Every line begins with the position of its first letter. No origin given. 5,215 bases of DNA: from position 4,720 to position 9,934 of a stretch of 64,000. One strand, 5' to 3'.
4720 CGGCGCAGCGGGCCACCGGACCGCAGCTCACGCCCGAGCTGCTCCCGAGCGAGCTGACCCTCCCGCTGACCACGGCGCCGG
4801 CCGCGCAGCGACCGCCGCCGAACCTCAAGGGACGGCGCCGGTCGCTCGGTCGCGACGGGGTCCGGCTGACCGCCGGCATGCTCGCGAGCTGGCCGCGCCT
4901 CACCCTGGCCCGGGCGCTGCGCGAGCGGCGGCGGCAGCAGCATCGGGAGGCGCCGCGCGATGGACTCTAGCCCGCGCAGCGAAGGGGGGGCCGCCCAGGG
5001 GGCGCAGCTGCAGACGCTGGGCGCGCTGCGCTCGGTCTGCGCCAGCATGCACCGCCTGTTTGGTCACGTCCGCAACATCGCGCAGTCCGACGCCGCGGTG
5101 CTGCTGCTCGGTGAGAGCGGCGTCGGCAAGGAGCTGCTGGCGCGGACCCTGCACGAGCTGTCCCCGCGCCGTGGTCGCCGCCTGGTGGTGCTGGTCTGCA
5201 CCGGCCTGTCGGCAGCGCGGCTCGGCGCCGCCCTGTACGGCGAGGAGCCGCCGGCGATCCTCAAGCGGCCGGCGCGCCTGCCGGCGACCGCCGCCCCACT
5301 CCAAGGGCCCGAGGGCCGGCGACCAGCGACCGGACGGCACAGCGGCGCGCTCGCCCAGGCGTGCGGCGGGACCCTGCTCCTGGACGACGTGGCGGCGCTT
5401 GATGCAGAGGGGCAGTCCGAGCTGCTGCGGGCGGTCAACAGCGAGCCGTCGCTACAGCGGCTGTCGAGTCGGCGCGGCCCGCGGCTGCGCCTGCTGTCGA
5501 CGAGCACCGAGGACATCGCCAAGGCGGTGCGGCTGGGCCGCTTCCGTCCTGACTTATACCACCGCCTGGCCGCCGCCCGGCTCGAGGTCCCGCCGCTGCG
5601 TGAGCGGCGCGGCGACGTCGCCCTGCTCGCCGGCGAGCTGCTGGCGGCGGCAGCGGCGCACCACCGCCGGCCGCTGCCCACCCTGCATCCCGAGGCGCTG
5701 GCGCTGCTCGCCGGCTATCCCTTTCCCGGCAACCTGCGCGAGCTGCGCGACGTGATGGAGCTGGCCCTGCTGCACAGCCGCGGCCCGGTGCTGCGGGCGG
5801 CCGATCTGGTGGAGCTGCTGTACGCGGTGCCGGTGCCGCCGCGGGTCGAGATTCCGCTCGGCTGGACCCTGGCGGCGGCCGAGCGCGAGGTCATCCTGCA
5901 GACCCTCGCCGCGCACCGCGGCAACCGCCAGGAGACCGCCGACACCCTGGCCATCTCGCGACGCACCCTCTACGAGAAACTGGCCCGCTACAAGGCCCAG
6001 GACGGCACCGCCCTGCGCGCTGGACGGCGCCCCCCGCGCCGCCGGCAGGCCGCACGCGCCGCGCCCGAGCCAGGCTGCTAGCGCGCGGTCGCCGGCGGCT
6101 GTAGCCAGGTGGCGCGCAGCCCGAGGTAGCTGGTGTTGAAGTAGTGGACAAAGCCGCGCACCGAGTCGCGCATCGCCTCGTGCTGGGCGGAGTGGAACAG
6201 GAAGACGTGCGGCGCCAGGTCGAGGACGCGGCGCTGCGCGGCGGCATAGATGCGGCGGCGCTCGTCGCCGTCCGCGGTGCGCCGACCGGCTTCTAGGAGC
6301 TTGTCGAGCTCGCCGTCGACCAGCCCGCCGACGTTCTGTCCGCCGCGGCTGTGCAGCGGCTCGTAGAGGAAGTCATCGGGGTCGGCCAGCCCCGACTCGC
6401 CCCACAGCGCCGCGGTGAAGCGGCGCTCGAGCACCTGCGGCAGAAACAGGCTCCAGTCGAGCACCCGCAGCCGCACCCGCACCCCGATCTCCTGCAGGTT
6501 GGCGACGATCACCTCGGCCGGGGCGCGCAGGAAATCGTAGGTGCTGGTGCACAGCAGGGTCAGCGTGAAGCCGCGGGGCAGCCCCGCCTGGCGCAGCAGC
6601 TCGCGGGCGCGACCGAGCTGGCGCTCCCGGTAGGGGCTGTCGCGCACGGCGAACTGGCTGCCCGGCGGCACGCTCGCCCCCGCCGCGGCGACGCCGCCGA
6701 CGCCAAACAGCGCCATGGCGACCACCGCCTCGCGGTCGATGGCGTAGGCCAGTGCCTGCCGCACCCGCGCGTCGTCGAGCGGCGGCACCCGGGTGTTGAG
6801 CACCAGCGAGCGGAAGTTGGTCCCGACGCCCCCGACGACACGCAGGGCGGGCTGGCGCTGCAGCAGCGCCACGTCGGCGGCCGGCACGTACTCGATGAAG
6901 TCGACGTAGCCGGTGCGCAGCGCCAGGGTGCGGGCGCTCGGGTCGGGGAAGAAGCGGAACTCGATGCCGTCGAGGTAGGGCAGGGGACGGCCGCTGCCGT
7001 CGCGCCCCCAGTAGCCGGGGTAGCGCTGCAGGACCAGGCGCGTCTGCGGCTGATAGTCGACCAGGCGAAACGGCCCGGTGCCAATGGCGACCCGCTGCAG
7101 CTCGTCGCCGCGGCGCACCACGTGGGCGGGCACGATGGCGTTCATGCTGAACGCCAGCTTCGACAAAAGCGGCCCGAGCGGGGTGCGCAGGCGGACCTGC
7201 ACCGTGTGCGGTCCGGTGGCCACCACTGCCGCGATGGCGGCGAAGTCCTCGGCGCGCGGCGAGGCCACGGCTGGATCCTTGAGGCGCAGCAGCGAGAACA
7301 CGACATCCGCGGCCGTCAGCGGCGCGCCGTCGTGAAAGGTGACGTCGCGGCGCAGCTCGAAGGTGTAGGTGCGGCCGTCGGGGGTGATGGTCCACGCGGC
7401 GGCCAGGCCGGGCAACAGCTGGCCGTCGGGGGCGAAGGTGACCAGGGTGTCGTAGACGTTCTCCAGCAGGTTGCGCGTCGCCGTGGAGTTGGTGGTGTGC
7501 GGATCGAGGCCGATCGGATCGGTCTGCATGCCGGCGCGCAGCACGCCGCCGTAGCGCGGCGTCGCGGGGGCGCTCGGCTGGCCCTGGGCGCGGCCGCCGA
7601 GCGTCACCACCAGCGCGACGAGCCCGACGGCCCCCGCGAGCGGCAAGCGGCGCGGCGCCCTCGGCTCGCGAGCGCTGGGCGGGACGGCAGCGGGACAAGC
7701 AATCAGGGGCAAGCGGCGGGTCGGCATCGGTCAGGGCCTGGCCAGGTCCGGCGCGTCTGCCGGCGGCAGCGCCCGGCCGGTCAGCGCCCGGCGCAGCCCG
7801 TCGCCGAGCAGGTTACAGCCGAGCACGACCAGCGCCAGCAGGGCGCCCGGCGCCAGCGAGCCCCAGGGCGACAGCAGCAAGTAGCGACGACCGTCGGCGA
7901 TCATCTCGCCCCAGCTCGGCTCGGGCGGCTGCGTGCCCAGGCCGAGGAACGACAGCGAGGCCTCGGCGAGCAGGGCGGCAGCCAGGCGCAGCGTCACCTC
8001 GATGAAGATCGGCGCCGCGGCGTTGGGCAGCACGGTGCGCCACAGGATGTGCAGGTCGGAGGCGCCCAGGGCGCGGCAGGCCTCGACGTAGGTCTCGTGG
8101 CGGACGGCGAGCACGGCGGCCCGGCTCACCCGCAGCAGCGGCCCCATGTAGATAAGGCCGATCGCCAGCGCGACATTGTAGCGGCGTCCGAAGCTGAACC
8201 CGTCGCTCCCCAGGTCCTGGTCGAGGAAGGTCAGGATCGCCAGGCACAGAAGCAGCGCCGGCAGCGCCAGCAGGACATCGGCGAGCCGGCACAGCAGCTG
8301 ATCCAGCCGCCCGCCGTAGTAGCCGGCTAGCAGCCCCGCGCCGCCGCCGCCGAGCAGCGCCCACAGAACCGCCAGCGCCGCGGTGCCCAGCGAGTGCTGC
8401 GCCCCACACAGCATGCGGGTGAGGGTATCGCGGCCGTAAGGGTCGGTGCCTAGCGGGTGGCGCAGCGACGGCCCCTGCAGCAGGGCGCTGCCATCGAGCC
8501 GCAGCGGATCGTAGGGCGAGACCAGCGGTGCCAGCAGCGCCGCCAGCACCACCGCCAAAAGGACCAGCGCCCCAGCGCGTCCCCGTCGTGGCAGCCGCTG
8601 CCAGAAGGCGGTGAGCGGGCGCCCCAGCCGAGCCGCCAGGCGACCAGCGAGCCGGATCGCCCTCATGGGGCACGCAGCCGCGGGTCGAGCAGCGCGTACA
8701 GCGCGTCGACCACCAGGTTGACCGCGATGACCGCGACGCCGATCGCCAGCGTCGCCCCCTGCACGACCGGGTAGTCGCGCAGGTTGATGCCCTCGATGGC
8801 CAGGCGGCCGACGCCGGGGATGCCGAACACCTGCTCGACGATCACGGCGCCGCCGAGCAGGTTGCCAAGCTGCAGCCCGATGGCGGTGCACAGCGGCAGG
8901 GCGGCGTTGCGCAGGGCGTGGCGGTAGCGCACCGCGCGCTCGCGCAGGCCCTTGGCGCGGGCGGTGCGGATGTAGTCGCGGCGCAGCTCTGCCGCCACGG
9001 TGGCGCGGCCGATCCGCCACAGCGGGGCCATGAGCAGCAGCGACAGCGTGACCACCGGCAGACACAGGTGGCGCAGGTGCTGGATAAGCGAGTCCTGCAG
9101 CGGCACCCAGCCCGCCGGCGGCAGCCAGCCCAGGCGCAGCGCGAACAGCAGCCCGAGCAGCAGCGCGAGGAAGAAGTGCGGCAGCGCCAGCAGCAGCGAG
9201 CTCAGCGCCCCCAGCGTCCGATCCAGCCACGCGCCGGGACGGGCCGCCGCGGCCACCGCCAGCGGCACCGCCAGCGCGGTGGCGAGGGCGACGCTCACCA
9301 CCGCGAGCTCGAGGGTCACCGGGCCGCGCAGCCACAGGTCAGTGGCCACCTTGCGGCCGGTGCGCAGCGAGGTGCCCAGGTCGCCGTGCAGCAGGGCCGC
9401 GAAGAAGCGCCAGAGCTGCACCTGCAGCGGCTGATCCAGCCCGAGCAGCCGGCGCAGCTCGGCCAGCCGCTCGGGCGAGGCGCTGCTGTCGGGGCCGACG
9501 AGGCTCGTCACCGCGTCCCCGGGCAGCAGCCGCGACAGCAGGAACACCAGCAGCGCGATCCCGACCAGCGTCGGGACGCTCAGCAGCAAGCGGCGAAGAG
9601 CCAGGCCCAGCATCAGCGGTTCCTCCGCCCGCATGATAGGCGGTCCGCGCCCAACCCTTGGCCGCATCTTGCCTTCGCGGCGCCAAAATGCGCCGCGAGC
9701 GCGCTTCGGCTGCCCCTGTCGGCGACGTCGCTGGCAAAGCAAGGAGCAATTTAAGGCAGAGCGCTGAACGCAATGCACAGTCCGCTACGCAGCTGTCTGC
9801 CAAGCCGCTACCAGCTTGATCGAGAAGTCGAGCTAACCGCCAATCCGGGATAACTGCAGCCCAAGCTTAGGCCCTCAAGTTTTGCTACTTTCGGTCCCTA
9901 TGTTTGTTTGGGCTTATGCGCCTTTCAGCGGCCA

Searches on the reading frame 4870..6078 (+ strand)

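Call 43: search_protein_families(library=pfam, proteins=[window:4870-6078:+], max_evalue=0.0001)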
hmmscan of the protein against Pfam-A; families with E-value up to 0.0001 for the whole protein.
window:4870-6078:+ (403 aa): 4 families
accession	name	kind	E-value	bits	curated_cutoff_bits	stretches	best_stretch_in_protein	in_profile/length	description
PF00158.32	Sigma54_activat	-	3.8e-29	102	20.2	2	153-238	81-167/168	Sigma-54 interaction domain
PF14532.12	Sigma54_activ_2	-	1.5e-17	64.5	25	2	160-243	64-138/138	Sigma-54 interaction domain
PF25601.1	AAA_lid_14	-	8.6e-17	61.2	27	1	244-316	1-73/87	AAA+ ATPase lid domain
PF02954.25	HTH_8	-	1.4e-14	54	22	1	334-374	2-42/42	Bacterial regulatory protein, Fis family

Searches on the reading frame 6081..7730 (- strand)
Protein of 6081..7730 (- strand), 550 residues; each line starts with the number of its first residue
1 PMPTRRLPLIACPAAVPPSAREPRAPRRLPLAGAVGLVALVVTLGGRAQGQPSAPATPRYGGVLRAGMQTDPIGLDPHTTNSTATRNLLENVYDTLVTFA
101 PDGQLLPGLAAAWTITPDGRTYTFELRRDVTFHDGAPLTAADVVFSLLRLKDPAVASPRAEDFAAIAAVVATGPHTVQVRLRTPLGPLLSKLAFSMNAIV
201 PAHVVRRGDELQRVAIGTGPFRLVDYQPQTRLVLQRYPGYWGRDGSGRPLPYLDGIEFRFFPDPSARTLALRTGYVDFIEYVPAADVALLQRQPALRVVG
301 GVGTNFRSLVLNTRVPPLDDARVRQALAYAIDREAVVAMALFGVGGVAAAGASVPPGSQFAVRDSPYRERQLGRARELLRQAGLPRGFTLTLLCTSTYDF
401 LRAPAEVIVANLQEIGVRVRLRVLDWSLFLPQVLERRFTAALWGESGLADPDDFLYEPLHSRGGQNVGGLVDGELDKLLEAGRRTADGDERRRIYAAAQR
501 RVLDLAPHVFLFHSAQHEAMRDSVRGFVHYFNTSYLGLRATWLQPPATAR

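Call 43: search_protein_families(library=pfam, proteins=[window:6081-7730:-], max_evalue=0.0001)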
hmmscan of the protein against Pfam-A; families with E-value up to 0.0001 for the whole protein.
window:6081-7730:- (550 aa): 1 family
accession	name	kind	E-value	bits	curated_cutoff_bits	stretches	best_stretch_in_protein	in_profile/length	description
PF00496.27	SBP_bac_5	-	1.4e-89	301.2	32.4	1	105-464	2-366/368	Bacterial extracellular solute-binding proteins, family 5 Middle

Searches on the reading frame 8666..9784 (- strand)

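Call 43: search_protein_families(library=pfam, proteins=[window:8666-9784:-], max_evalue=0.0001)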
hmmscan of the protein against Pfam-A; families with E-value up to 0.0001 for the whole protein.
window:8666-9784:- (373 aa): 2 families
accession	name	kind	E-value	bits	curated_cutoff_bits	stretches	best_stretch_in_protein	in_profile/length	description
PF00528.27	BPD_transp_1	-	7.5e-41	140.3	26.4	1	172-371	1-183/184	Binding-protein-dependent transport system inner membrane component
PF19300.4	BPD_transp_1_N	-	8.2e-09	36.1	23.8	1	58-135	1-76/114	Binding-prot-dependent transport system membrane comp, N-term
